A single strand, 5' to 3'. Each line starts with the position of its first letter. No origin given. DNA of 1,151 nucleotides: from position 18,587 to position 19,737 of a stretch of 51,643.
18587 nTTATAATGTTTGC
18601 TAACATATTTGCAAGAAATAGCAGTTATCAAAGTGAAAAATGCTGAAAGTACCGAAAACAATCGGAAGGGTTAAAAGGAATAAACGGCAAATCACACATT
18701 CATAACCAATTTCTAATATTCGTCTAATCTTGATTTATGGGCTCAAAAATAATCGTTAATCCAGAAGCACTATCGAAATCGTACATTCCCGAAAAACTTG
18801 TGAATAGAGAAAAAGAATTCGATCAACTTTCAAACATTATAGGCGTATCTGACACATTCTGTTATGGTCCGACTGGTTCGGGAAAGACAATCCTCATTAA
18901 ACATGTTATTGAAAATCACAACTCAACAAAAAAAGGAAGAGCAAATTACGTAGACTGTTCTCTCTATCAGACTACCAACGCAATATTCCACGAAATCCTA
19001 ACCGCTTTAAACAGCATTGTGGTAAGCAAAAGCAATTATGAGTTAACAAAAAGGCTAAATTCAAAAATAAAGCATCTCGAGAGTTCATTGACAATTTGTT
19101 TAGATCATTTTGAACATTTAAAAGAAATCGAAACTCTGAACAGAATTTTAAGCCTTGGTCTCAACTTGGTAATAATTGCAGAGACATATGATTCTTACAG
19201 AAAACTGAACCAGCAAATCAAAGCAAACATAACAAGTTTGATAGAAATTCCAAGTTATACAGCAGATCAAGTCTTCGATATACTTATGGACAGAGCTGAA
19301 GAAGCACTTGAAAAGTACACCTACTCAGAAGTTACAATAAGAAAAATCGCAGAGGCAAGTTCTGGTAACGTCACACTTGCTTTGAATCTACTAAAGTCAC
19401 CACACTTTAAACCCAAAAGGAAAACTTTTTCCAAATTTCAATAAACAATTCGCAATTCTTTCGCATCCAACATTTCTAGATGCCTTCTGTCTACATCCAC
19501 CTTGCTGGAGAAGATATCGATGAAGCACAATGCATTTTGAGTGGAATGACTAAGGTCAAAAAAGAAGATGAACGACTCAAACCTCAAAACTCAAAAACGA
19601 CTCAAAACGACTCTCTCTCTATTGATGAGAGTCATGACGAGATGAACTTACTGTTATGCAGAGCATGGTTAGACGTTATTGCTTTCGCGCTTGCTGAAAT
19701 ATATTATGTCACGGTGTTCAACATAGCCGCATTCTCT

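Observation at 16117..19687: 3.5-kb AT-rich insertion bounded by perfect 68-bp direct repeats that duplicate the convergent 3' ends of two host genes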

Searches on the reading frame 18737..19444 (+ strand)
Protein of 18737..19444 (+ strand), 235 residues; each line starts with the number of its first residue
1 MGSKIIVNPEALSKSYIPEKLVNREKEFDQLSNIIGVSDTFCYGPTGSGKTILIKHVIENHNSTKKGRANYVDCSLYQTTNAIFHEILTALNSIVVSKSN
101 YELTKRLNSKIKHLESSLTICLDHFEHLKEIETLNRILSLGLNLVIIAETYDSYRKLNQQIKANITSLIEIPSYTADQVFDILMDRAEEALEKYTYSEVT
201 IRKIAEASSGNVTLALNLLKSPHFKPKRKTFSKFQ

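Call 7: search_protein_families(library=pfam, proteins=[window:18737-19444:+], max_evalue=0.1)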
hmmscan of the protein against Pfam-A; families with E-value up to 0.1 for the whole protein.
window:18737-19444:+ (235 aa): 22 families
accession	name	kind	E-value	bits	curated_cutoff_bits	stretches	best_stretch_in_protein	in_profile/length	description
PF13401.12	AAA_22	-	3.7e-11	43.9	27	1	41-140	9-107/130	AAA domain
PF01637.24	ATPase_2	-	2.3e-08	34.5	33.2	1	22-110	2-97/225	ATPase domain predominantly from Archaea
PF13191.12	AAA_16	-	2.4e-06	28.6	32.6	1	20-93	1-88/167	AAA ATPase domain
PF25201.1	nSTAND6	-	2.9e-05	24.6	27.7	1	41-93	22-73/148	Novel STAND NTPase 6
PF22606.2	Cdc6-ORC-like_ATPase_lid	-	3.7e-05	24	27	1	174-211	1-38/60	Cdc6/ORC-like, ATPase lid domain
PF24883.2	NPHP3_N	-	4.1e-05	24.3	24.8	1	41-130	26-118/164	Nephrocystin 3, N-terminal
PF22703.2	Cdc6_lid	-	8e-05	22.9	27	1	181-220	2-44/68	Cdc6 AAA+ ATPase-type lid domain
PF13173.12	AAA_14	-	0.00074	20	27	1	43-133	8-79/129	AAA domain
PF12775.13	AAA_7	-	0.0012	18.9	25.8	1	40-88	36-83/181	P-loop containing dynein motor region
PF00931.28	NB-ARC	-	0.0023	17.7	23.5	1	41-111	22-97/248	NB-ARC domain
PF24389.1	ORC-CDC6-like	-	0.0067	15.6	27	1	8-56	7-51/571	ORC-CDC6-like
PF00004.35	AAA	-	0.0091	16.9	21.2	1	42-128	3-69/131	ATPase family associated with various cellular activities (AAA)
PF02492.25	cobW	-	0.0095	16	20.7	1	43-64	6-27/180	CobW/HypB/UreG, nucleotide-binding domain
PF07728.20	AAA_5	-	0.011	16.2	22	1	43-139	5-88/139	AAA domain (dynein-related subfamily)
PF00270.35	DEAD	-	0.012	15.8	26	1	36-93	13-71/167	DEAD/DEAH box helicase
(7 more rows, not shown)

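Call 12: find_encoding_contigs(protein=window:18737-19444:+, flank=8000, max_places=10)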
Protein window:18737-19444:+ (235 aa): 3 contigs read that carry it; 3 places shown.
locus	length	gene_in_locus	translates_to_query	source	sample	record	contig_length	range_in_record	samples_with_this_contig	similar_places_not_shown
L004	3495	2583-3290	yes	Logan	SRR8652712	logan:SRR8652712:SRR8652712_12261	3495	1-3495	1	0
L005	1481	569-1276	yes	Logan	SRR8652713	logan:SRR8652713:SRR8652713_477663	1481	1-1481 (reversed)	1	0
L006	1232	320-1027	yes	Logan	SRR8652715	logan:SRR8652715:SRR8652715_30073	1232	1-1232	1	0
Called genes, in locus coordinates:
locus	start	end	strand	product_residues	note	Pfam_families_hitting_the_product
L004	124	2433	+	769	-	PF11617:Cu-binding_MopE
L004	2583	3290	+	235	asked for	PF01637:ATPase_2, PF13191:AAA_16 (weak), PF13401:AAA_22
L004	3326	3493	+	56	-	?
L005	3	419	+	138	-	?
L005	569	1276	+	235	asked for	PF01637:ATPase_2, PF13191:AAA_16 (weak), PF13401:AAA_22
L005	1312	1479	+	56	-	?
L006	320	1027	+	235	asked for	PF01637:ATPase_2, PF13191:AAA_16 (weak), PF13401:AAA_22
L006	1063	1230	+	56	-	?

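Call 23: search_protein_families(library=ncbifam, proteins=[window:18737-19444:+], max_evalue=10)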
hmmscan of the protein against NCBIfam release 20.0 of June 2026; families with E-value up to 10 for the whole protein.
window:18737-19444:+ (235 aa): 9 families
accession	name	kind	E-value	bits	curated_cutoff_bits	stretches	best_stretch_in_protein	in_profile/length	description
TIGR02928.1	TIGR02928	subfamily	5.2e-24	84.8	181.3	1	5-220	1-249/366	orc1/cdc6 family replication initiation protein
NF001624.0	PRK00411.1-2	subfamily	5.7e-16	58.4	354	1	7-224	15-257/374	ORC1-type DNA replication protein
NF001623.0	PRK00411.1-1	equivalog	5.5e-14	51.7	311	1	3-210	15-257/411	ORC1-type DNA replication protein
NF001625.0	PRK00411.1-3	equivalog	2.3e-13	49.6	501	1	3-218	18-263/415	ORC1-type DNA replication protein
NF001626.0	PRK00411.1-5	equivalog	1.8e-05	23.7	417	1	16-220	27-257/374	ORC1-type DNA replication protein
TIGR03420.1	DnaA_homol_Hda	equivalog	0.002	17.7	194.8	1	36-90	37-90/226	DnaA regulatory inactivator Hda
NF010170.0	PRK13651.1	equivalog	0.012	14.6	432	1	43-114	39-103/308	cobalt transporter ATP-binding subunit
NF040713.1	ZapE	equivalog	0.026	13.8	140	1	37-73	52-88/344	cell division protein ZapE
NF053506.1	Fsx1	equivalog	0.026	12.9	650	1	145-215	225-297/610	fusexin 1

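Call 25: find_homologous_proteins(query=window:18737-19444:+, max_evalue=0.00001)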
Query window:18737-19444:+ (235 aa): 119 proteins with E <= 0.00001 among 869 candidates.
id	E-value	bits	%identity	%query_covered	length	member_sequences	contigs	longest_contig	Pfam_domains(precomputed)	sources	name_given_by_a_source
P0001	1.6e-146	503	100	100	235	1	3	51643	PF13401.13,PF01637.25,PF13191.13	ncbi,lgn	-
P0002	1.9e-99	350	72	97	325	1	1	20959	PF22703.3,PF25201.1,PF13401.13,PF01637.25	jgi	jgi:Cdc6-like AAA superfamily ATPase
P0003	1.3e-98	347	74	97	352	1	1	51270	PF22703.3,PF25201.1,PF13401.13,PF01637.25,PF13191.13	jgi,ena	-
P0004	9.5e-98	344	70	97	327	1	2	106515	PF22703.3,PF13401.13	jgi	-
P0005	8.2e-97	341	71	97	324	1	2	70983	PF22703.3,PF13401.13,PF01637.25,PF13191.13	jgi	jgi:Cdc6-like AAA superfamily ATPase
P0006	4.5e-96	339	68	96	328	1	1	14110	PF22703.3,PF13401.13,PF01637.25,PF13191.13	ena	-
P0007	8.3e-96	338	73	94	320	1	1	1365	PF22703.3,PF25201.1,PF07693.21,PF13401.13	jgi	-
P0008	1.6e-95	337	73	94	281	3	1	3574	PF22703.3,PF25201.1,PF13401.13,PF10443.16,PF01637.25,PF00931.29,PF13191.13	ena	-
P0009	1.6e-95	337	74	92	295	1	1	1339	PF22703.3,PF25201.1,PF13401.13,PF01637.25,PF13191.13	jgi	-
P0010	1.9e-95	337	72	97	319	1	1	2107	PF22703.3,PF25201.1,PF13401.13,PF01637.25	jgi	jgi:Cdc6-like AAA superfamily ATPase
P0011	4.1e-95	335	66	96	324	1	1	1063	PF22703.3,PF13401.13,PF13191.13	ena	-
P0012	1.0e-94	334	72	95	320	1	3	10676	PF22703.3,PF25201.1,PF13401.13,PF01637.25,PF13191.13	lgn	-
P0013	1.8e-94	333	72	97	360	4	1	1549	PF22703.3,PF13401.13,PF01637.25,PF13191.13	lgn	-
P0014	2.8e-94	333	72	94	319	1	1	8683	PF22703.3,PF25201.1,PF13401.13,PF01637.25,PF13191.13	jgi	-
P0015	3.3e-94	333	71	94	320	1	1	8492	PF22703.3,PF25201.1,PF07693.21,PF13401.13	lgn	-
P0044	6.4e-86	305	78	80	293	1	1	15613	PF22703.3,PF25201.1,PF13401.13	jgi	jgi:Cdc6-like AAA superfamily ATPase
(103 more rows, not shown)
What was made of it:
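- The Cdc6-like gene is 60-78% identical to a family of about 320-aa proteins (call 25).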

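Call 26: find_encoding_contigs(protein=P0003, flank=10000, max_places=3)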
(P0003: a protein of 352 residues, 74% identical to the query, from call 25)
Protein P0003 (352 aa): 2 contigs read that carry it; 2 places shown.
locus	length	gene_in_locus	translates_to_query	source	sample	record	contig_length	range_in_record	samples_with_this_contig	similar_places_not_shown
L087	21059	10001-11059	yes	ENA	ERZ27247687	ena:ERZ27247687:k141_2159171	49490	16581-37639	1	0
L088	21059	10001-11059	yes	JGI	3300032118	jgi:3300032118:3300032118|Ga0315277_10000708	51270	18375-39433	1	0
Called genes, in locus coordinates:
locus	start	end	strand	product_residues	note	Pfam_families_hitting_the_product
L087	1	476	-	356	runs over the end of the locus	PF01555:N6_N4_Mtase, PF01170:UPF0020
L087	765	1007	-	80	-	-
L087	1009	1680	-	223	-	-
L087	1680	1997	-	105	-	-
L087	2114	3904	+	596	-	-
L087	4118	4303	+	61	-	-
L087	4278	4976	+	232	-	PF02463:SMC_N, PF13175:AAA_15, PF13476:AAA_23, PF13555:AAA_29, PF13304:AAA_21 (faint)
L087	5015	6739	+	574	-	PF02463:SMC_N (weak)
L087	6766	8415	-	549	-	PF01935:DUF87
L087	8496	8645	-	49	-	-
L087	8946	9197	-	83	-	-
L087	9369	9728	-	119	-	-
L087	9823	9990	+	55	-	-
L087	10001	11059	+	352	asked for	PF01637:ATPase_2, PF13191:AAA_16, PF25201:nSTAND6 (weak), PF13401:AAA_22, PF22703:Cdc6_lid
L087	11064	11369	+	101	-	-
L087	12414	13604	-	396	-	PF00589:Phage_integrase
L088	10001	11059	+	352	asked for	PF01637:ATPase_2, PF13191:AAA_16, PF25201:nSTAND6 (weak), PF13401:AAA_22, PF22703:Cdc6_lid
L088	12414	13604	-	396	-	PF00589:Phage_integrase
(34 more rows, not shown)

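Call 27: find_encoding_contigs(protein=P0002, flank=10000, max_places=3)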
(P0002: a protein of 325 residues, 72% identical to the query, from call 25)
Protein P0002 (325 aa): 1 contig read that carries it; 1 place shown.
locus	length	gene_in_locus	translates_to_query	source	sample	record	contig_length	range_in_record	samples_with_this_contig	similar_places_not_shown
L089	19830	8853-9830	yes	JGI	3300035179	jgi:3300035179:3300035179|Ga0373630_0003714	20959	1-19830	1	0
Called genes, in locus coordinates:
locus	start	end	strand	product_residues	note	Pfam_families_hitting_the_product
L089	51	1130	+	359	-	PF00155:Aminotran_1_2, PF01212:Beta_elim_lyase, PF01041:DegT_DnrJ_EryC1 (faint)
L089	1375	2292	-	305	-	PF00056:Ldh_1_N, PF02866:Ldh_1_C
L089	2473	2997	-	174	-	-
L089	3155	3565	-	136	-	PF04326:SLFN_AlbA_2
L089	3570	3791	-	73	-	-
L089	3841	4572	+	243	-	PF02182:SAD_SRA, PF01844:HNH, PF14279:HNH_5 (weak)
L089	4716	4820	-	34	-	-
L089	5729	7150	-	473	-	PF10592:AIPR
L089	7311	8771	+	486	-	PF13489:Methyltransf_23, PF13679:Methyltransf_32 (faint), PF13847:Methyltransf_31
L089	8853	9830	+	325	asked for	PF01637:ATPase_2 (faint), PF25201:nSTAND6 (faint), PF13401:AAA_22, PF22703:Cdc6_lid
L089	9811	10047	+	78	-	-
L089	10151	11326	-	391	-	PF00589:Phage_integrase, PF13240:Zn_Ribbon_1 (weak)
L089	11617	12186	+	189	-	-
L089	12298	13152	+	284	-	PF13191:AAA_16, PF13401:AAA_22, PF24883:NPHP3_N (faint), PF00004:AAA, PF07728:AAA_5 (weak), PF22703:Cdc6_lid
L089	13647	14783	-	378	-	-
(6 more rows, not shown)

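Call 35: find_related_loci(query=window:18737-19444:+, collection=viral_contigs, flank=10000)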
Query window:18737-19444:+ (235 aa) in viral_contigs; peptide patterns used: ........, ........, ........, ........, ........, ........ (x = any residue, [..] = any of these).
9 stretches matched a pattern, but none encodes a relative of the query by tblastn (E <= 1e-3).
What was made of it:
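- Tried and rejected: The Cdc6-like protein has no relatives in IMG/VR viral contigs (call 35).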

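Call 38: find_encoding_contigs(protein=P0044, flank=10000, max_places=3)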
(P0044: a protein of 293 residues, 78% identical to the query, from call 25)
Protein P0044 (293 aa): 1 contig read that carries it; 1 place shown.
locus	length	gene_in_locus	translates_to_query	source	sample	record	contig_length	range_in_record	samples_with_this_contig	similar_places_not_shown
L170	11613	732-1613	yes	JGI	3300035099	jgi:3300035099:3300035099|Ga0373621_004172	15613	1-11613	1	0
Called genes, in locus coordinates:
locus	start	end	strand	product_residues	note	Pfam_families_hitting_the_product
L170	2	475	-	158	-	?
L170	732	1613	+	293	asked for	PF25201:nSTAND6 (faint), PF13401:AAA_22, PF22703:Cdc6_lid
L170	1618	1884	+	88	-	-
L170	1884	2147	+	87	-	-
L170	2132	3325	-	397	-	PF00589:Phage_integrase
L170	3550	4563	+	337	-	PF10130:PIN_2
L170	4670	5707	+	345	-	PF13191:AAA_16, PF07693:KAP_NTPase (faint), PF24883:NPHP3_N (weak), PF00004:AAA, PF07728:AAA_5 (weak), PF13401:AAA_22, PF22703:Cdc6_lid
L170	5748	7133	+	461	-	PF04326:SLFN_AlbA_2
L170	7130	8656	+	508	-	-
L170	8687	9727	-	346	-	-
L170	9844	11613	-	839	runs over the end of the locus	PF02463:SMC_N, PF13175:AAA_15, PF13476:AAA_23, PF13555:AAA_29 (weak)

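Call 39: find_encoding_contigs(protein=P0004, flank=10000, max_places=3)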
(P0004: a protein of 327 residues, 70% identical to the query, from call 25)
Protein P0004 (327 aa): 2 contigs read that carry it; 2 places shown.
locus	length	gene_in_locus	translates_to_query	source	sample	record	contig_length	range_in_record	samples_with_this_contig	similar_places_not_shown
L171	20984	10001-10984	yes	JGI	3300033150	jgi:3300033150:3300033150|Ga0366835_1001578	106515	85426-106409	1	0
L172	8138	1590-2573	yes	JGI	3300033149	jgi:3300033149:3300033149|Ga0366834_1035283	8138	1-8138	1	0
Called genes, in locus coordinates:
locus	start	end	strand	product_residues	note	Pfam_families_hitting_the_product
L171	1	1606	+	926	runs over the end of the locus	PF04465:DUF499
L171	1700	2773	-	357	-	PF01170:UPF0020, PF01555:N6_N4_Mtase (weak), PF03602:Cons_hypoth95 (faint), PF01555:N6_N4_Mtase (weak)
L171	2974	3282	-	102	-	-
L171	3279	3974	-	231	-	-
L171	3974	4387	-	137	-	-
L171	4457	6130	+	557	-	PF03235:GmrSD_N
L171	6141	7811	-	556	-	PF01935:DUF87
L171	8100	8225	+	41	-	-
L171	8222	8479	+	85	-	-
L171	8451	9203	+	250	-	-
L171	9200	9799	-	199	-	-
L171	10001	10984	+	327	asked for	PF13401:AAA_22, PF22703:Cdc6_lid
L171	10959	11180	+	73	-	-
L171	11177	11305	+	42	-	-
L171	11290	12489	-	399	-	PF00589:Phage_integrase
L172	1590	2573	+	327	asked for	PF13401:AAA_22, PF22703:Cdc6_lid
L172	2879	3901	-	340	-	PF00589:Phage_integrase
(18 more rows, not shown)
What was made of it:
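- Related intact modules all encode an integrase (calls 26, 27, 38, 39).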

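Call 57: list_cluster_members(proteins=[P0001, P0122, P0121, P0120])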
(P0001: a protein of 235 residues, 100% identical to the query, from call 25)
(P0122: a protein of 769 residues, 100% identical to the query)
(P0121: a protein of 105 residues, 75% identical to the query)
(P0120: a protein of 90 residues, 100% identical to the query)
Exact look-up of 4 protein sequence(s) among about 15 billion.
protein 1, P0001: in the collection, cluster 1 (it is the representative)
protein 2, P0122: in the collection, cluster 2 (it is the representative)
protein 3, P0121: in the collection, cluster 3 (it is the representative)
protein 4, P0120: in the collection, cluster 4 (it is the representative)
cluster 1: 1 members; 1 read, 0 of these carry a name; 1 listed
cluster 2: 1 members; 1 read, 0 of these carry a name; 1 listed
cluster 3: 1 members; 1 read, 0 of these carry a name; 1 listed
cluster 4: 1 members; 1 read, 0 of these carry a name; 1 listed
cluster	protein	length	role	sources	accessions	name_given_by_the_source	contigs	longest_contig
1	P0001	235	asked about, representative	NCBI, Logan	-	-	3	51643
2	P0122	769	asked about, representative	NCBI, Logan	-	-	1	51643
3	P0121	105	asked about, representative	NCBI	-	-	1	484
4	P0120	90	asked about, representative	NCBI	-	-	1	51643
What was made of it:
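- Tried and rejected: The cluster look-up gave no names or accessions (call 57).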

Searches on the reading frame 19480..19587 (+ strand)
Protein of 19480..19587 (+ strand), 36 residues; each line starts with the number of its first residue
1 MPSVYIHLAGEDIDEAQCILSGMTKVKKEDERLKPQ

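Call 22: search_protein_families(library=pfam, proteins=[window:19480-19587:+], max_evalue=10)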
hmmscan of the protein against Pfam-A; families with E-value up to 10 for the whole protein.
seq(36 aa): 0 families
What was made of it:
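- On Site-specifically integrated mobile element (tyrosine-recombinase type): There is no intact gene, and Pfam finds nothing at this length (call 22).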
